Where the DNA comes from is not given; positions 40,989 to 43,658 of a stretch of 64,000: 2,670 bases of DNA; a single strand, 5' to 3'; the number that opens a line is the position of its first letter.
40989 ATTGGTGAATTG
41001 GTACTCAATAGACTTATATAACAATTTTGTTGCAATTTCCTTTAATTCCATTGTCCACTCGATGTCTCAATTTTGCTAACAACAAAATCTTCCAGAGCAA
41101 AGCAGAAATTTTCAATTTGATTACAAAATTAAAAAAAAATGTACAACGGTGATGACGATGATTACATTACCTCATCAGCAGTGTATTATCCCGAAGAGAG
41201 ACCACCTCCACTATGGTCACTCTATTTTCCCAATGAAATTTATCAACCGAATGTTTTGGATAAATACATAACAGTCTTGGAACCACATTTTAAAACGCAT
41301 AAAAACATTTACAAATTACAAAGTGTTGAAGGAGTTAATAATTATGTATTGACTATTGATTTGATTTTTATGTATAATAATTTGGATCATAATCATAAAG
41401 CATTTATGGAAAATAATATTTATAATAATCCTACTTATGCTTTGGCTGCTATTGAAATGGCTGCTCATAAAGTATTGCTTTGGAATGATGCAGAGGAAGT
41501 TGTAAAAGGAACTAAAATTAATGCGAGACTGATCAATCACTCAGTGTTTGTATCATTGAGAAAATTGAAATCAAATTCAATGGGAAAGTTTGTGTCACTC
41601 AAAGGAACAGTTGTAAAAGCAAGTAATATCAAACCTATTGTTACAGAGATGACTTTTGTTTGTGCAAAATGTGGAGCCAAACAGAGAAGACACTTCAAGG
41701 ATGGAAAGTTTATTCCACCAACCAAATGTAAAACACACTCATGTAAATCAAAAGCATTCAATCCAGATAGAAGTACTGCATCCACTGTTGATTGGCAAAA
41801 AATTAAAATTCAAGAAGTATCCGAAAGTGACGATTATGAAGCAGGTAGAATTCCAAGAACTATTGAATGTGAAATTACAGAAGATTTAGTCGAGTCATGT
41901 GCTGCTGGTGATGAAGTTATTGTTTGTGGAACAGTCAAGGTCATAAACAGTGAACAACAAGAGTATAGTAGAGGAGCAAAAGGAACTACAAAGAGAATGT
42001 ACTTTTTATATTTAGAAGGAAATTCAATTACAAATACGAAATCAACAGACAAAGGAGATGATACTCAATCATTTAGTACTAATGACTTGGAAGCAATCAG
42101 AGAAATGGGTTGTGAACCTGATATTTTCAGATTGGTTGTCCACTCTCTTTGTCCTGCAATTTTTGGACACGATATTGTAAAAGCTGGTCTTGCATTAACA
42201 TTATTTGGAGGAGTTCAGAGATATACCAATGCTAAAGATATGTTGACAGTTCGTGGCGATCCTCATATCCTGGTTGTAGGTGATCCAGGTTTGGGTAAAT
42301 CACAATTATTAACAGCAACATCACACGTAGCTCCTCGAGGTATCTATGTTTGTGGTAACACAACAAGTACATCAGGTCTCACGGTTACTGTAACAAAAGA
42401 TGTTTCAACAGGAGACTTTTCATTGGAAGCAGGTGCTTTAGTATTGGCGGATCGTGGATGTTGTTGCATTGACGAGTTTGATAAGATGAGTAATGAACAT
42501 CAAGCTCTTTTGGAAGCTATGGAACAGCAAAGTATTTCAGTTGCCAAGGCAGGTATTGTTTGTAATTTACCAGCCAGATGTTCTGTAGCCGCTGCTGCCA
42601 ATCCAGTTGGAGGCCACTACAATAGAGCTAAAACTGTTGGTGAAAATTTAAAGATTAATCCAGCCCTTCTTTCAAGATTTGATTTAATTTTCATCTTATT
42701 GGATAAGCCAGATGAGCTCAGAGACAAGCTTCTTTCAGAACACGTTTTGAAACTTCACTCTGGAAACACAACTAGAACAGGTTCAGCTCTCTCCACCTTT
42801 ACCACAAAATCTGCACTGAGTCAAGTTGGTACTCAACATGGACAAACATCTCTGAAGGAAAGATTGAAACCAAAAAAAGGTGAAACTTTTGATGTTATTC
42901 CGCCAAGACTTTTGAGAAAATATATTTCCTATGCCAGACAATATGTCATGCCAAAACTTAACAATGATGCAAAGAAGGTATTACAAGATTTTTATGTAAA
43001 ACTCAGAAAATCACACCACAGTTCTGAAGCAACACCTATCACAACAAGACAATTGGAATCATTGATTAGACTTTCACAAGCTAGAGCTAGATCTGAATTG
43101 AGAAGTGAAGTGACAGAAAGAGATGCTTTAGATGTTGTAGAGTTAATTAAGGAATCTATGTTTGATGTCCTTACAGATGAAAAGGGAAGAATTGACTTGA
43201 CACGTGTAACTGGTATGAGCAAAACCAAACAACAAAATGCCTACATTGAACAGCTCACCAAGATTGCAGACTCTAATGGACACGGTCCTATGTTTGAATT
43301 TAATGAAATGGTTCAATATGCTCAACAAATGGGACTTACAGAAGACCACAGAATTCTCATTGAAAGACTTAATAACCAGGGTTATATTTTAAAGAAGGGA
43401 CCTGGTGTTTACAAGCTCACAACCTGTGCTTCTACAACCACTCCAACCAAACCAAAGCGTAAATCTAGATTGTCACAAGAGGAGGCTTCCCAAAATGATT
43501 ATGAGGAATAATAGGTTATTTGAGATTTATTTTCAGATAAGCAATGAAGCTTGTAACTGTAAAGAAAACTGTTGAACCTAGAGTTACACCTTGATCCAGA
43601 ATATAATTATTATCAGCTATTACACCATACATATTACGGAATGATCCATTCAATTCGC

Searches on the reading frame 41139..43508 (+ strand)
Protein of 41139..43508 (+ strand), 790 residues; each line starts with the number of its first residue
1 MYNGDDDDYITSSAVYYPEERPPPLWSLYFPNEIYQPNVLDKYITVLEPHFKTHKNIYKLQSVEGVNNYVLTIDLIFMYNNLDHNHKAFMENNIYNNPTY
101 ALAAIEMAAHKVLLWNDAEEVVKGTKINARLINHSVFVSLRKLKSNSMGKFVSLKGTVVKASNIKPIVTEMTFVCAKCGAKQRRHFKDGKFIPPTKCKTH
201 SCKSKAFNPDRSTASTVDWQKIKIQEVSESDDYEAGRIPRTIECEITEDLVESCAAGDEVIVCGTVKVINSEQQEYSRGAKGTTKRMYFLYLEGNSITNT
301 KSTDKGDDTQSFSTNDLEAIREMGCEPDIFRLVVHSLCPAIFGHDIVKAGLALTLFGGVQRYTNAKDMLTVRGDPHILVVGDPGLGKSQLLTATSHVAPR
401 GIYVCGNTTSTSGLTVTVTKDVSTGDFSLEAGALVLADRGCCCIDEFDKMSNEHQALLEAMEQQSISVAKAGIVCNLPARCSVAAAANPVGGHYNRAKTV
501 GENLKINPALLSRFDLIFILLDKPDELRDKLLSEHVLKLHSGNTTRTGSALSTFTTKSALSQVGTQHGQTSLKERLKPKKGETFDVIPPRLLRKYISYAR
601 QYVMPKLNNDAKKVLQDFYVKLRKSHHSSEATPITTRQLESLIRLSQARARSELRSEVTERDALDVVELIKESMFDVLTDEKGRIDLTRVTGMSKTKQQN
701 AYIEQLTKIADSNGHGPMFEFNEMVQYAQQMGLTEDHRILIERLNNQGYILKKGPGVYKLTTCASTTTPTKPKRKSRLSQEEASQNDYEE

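Call 35: search_protein_families(library=pfam, proteins=[window:41139-43508:+], max_evalue=0.001)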
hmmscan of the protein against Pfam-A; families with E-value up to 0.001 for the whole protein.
window:41139-43508:+ (790 aa): 7 families
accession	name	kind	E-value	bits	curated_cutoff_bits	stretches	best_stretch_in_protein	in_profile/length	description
PF00493.29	MCM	-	1.5e-88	296.2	23.3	1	317-540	2-224/224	MCM P-loop domain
PF17207.9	MCM_OB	-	1.6e-29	102.7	24.8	1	140-269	2-125/126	MCM OB domain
PF17855.7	MCM_lid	-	1e-26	93.7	27.4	1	591-674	2-87/87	MCM AAA-lid domain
PF25051.1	WHD_MCM8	-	1.7e-19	70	26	1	686-762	1-80/80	MCM8 winged helix domain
PF01078.27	Mg_chelatase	-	2.8e-08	33.8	20.3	1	425-496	93-166/207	Magnesium chelatase, subunit ChlI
PF07728.20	AAA_5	-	1e-07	32.5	22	1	376-514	1-139/139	AAA domain (dynein-related subfamily)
PF07726.17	AAA_3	-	7.3e-05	23.1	27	1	376-491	1-114/131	ATPase family associated with various cellular activities (AAA)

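Call 44: find_homologous_proteins(query=window:41139-43508:+, max_evalue=1e-100)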
Query window:41139-43508:+ (790 aa): 2277 proteins with E <= 1e-100 among 8000 candidates; the best 120 are listed.
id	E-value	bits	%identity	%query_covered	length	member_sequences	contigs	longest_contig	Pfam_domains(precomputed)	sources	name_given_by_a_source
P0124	0.0e+0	1540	100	87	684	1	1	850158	PF25051.2,PF17855.8,PF00493.30,PF07728.21,PF01078.28,PF17207.10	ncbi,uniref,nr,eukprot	ncbi:predicted protein [Naegleria gruberi]|uniref:DNA helicase n=1 Tax=Naegleria gruberi TaxID=5762 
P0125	0.0e+0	1434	79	99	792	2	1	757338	PF25051.2,PF07726.18,PF17855.8,PF00493.30,PF07728.21,PF01078.28,PF17207.10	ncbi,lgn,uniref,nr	ncbi:hypothetical protein FDP41_005824 [Naegleria fowleri]|uniref:DNA helicase n=1 Tax=Naegleria fow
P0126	0.0e+0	1294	78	90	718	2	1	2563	PF25051.2,PF07726.18,PF17855.8,PF00493.30,PF07728.21,PF01078.28,PF17207.10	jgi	-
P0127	0.0e+0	1152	67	97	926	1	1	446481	PF25051.2,PF17855.8,PF00493.30,PF07728.21,PF01078.28,PF17207.10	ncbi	ncbi:hypothetical protein ABK040_009733 [Willaertia magna]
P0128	2.2e-255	868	54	96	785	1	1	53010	PF25051.2,PF17855.8,PF00493.30,PF07728.21,PF01078.28,PF17207.10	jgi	jgi:DNA helicase MCM8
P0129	2.5e-248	844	54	94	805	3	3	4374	PF25051.2,PF17855.8,PF00493.30,PF07728.21,PF01078.28,PF17207.10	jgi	jgi:DNA helicase MCM8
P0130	2.2e-246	838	48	69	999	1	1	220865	PF25051.2,PF26065.1,PF14551.12,PF07726.18,PF17855.8,PF00493.30,PF07728.21,PF01078.28,PF17207.10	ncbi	ncbi:UNVERIFIED_CONTAM: hypothetical protein FKN15_061757 [Acipenser sinensis]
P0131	5.9e-242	823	52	95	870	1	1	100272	PF25051.2,PF07726.18,PF17855.8,PF00493.30,PF07728.21,PF01078.28,PF17207.10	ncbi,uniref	ncbi:DNA helicase MCM [Acrasis kona]|uniref:Minichromosome maintenance 8 n=1 Tax=Acrasis kona TaxID=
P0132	1.1e-241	822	57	85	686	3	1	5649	PF25051.2,PF07726.18,PF17855.8,PF00493.30,PF07728.21,PF01078.28,PF17207.10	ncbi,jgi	jgi:DNA helicase MCM8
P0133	2.7e-241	821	59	83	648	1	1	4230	PF25051.2,PF07726.18,PF17855.8,PF00493.30,PF07728.21,PF01078.28,PF17207.10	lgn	-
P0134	8.8e-239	813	56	84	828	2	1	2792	PF25051.2,PF07726.18,PF17855.8,PF00493.30,PF07728.21,PF01078.28,PF17207.10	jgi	-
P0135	8.4e-234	796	55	84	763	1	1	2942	PF25051.2,PF07726.18,PF17855.8,PF00493.30,PF07728.21,PF01078.28,PF17207.10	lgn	-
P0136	3.8e-225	768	50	93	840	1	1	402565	PF25051.2,PF26065.1,PF07726.18,PF17855.8,PF00493.30,PF07728.21,PF01078.28,PF17207.10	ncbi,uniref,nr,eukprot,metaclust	ncbi:hypothetical protein CAPTEDRAFT_101979 [Capitella teleta]|uniref:DNA helicase MCM8 n=1 Tax=Capi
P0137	3.8e-225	768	50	94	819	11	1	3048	PF25051.2,PF26065.1,PF17855.8,PF00493.30,PF07728.21,PF01078.28,PF17207.10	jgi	-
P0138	2.7e-223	762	49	94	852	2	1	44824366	PF25051.2,PF26065.1,PF17855.8,PF00493.30,PF07728.21,PF01078.28,PF17207.10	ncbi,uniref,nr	ncbi:DNA helicase MCM8-like [Pecten maximus]|uniref:DNA helicase MCM8-like n=1 Tax=Pecten maximus Ta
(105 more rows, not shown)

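Call 47: find_encoding_contigs(protein=P0124, flank=10000, max_places=2)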
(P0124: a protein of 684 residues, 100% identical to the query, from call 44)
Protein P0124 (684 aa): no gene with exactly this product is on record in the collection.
